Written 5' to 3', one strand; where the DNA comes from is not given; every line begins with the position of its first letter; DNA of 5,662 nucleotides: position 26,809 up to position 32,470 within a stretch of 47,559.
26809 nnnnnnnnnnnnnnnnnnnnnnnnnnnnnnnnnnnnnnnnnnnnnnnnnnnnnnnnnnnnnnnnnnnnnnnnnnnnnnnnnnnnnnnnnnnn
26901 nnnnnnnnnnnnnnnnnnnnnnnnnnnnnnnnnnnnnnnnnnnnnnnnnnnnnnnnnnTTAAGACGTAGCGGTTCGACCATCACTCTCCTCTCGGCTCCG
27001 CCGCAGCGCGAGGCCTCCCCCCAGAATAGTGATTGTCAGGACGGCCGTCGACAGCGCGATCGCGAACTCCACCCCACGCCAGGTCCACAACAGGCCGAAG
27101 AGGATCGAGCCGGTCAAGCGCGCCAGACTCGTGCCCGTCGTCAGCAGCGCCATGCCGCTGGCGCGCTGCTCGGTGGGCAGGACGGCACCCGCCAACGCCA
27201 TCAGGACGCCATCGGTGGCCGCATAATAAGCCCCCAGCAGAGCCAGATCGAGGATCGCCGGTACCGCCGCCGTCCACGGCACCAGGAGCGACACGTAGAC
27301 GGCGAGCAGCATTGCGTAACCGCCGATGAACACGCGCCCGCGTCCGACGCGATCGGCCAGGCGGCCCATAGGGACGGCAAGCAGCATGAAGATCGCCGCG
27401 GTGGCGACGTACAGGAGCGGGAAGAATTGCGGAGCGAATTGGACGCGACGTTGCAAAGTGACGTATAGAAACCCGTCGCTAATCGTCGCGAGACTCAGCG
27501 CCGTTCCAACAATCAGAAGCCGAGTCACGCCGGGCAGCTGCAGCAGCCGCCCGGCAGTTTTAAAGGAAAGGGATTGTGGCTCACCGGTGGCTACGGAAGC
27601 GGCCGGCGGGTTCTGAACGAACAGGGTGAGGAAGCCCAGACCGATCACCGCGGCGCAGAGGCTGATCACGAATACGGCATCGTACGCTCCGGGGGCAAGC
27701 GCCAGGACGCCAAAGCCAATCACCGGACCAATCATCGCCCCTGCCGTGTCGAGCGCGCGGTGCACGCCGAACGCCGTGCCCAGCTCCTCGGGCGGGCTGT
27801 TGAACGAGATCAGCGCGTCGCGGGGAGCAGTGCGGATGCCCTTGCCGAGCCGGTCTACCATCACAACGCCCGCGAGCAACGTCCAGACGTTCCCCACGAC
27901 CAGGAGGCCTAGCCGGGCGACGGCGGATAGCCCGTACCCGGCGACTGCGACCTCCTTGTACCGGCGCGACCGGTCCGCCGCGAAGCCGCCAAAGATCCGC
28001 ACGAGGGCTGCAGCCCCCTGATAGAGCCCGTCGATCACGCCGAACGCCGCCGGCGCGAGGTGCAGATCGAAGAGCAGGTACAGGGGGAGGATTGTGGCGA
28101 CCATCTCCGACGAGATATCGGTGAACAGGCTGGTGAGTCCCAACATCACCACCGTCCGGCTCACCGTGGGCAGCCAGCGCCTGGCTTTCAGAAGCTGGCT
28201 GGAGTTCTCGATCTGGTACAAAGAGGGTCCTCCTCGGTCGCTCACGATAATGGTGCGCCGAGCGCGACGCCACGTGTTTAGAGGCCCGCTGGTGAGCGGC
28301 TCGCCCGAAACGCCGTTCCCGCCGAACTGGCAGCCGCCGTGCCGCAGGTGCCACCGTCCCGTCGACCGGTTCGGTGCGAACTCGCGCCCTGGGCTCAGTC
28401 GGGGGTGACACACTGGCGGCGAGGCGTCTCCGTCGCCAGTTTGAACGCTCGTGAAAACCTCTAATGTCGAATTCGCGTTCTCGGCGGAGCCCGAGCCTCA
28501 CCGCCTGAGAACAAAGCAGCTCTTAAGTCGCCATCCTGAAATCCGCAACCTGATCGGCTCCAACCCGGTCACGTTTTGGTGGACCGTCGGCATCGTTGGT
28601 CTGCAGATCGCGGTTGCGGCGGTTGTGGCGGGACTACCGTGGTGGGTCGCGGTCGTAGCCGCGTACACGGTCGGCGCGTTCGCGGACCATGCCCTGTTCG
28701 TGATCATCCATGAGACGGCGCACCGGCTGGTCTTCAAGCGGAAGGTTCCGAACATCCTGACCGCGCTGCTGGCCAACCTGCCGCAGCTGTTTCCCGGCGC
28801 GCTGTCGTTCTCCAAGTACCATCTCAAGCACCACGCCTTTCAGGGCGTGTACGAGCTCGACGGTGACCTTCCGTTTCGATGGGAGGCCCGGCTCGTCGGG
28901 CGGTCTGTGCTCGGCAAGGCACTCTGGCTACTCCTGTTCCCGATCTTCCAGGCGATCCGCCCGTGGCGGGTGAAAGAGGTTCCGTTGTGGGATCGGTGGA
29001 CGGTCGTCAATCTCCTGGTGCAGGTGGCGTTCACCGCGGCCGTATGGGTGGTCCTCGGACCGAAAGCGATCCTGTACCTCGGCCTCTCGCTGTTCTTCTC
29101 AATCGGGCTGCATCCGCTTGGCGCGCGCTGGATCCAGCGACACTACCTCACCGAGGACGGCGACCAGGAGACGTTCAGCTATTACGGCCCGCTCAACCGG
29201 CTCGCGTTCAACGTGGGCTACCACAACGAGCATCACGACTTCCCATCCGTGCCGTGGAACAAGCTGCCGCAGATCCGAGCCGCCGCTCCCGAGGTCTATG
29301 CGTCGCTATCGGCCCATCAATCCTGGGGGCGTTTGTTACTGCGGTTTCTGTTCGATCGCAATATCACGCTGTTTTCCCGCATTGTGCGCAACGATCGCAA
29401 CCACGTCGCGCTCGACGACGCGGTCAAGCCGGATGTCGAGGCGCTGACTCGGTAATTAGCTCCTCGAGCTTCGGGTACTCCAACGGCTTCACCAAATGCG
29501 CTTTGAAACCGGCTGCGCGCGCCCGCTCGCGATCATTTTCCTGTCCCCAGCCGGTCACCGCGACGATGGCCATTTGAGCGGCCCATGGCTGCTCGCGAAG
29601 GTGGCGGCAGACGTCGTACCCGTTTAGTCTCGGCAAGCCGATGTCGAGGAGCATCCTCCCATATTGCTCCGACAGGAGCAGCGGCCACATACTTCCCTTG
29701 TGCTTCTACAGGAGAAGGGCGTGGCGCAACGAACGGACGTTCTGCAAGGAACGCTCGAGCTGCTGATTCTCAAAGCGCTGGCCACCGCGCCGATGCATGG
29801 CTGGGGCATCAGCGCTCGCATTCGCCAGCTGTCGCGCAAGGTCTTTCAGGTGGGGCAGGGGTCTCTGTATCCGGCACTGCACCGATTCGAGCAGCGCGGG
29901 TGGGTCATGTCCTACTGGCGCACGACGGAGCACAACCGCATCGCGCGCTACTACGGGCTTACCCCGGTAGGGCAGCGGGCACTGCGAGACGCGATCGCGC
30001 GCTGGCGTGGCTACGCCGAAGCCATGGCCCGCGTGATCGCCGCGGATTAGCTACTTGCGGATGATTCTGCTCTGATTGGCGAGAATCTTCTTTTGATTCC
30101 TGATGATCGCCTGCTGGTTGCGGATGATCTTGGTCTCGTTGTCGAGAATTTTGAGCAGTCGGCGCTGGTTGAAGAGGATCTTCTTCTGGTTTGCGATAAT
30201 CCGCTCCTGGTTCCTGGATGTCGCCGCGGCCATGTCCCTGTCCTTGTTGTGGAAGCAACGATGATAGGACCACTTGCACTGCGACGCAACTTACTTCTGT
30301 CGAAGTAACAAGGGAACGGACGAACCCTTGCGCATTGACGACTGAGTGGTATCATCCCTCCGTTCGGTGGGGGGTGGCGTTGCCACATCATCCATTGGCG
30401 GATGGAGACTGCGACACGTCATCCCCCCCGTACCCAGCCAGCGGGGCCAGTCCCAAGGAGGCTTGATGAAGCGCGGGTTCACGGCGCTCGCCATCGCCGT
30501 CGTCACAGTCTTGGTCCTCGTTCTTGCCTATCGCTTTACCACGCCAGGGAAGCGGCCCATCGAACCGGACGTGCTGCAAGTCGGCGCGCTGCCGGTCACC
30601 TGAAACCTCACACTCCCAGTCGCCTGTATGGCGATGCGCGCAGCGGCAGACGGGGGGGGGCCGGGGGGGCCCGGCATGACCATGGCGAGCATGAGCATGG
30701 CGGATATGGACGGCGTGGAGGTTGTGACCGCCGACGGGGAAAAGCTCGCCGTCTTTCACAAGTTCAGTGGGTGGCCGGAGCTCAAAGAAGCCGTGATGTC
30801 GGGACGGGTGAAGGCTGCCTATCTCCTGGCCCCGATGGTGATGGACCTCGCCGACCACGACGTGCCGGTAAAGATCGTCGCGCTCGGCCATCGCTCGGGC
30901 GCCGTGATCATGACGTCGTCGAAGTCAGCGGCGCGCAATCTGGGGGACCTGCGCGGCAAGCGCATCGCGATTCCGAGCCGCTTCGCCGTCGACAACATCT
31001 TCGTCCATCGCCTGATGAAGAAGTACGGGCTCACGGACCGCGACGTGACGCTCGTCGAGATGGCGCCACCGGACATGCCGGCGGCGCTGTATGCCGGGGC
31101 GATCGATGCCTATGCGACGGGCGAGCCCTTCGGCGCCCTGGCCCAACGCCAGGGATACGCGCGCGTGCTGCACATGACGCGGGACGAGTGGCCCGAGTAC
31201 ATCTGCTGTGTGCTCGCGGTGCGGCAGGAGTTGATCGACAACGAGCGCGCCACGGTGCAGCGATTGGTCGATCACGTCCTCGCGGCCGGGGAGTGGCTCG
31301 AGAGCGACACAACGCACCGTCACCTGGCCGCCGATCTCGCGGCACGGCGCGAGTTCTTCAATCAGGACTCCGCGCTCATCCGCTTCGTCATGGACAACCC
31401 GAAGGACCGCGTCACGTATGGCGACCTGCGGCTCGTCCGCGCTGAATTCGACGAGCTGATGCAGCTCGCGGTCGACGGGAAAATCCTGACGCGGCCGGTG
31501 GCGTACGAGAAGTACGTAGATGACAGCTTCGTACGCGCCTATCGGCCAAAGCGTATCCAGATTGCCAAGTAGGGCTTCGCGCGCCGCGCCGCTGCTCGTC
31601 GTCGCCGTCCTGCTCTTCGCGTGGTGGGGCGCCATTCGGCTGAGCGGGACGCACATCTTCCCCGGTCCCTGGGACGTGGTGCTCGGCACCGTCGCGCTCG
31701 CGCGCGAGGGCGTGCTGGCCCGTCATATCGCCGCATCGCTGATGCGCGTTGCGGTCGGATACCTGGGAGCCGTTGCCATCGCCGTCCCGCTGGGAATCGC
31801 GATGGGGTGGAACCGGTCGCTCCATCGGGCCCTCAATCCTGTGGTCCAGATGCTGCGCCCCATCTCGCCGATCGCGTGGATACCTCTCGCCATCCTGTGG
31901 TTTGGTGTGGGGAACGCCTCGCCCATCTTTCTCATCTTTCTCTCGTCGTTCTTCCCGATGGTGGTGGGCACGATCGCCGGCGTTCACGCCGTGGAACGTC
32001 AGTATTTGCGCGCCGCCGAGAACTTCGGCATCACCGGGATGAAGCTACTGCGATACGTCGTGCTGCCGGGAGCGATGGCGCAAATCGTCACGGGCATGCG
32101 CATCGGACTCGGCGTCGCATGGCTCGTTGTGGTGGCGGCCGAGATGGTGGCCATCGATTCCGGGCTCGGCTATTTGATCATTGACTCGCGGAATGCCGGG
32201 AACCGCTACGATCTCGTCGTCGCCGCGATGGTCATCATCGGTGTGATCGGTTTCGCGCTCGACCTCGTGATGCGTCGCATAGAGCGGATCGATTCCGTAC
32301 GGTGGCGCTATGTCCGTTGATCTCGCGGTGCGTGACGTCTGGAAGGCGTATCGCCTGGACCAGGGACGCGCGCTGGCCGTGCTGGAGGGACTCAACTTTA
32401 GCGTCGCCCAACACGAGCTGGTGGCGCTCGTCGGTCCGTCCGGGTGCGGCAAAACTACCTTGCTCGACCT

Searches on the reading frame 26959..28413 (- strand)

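Call 9: search_protein_families(library=pfam, proteins=[window:26959-28413:-], max_evalue=0.001)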
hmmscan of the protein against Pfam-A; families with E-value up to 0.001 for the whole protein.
window:26959-28413:- (484 aa): 2 families
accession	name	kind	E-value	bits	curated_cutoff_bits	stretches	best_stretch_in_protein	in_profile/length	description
PF07690.21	MFS_1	-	9.6e-35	120.5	33.4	2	92-308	2-220/347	Major Facilitator Superfamily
PF12832.13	MFS_1_like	-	0.00043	19.9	25.2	1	111-450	24-369/373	MFS_1 like family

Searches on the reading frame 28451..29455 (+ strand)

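Call 9: search_protein_families(library=pfam, proteins=[window:28451-29455:+], max_evalue=0.001)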
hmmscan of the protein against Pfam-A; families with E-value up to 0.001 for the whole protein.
window:28451-29455:+ (334 aa): 2 families
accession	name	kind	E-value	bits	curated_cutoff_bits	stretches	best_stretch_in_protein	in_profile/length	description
PF00487.30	FA_desaturase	-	7.1e-28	98.5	29.7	1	63-286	1-245/253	Fatty acid desaturase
PF08557.15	Lipid_DES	-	7.1e-10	38.6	23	1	7-39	4-36/37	Sphingolipid Delta4-desaturase (DES)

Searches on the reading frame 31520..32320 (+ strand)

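Call 10: search_protein_families(library=pfam, proteins=[window:31520-32320:+], max_evalue=0.001)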
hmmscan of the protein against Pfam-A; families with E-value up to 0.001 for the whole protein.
window:31520-32320:+ (266 aa): 1 family
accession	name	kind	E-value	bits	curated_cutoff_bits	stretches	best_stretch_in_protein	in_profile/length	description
PF00528.27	BPD_transp_1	-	4.4e-24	85.7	26.4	1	88-256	1-180/184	Binding-protein-dependent transport system inner membrane component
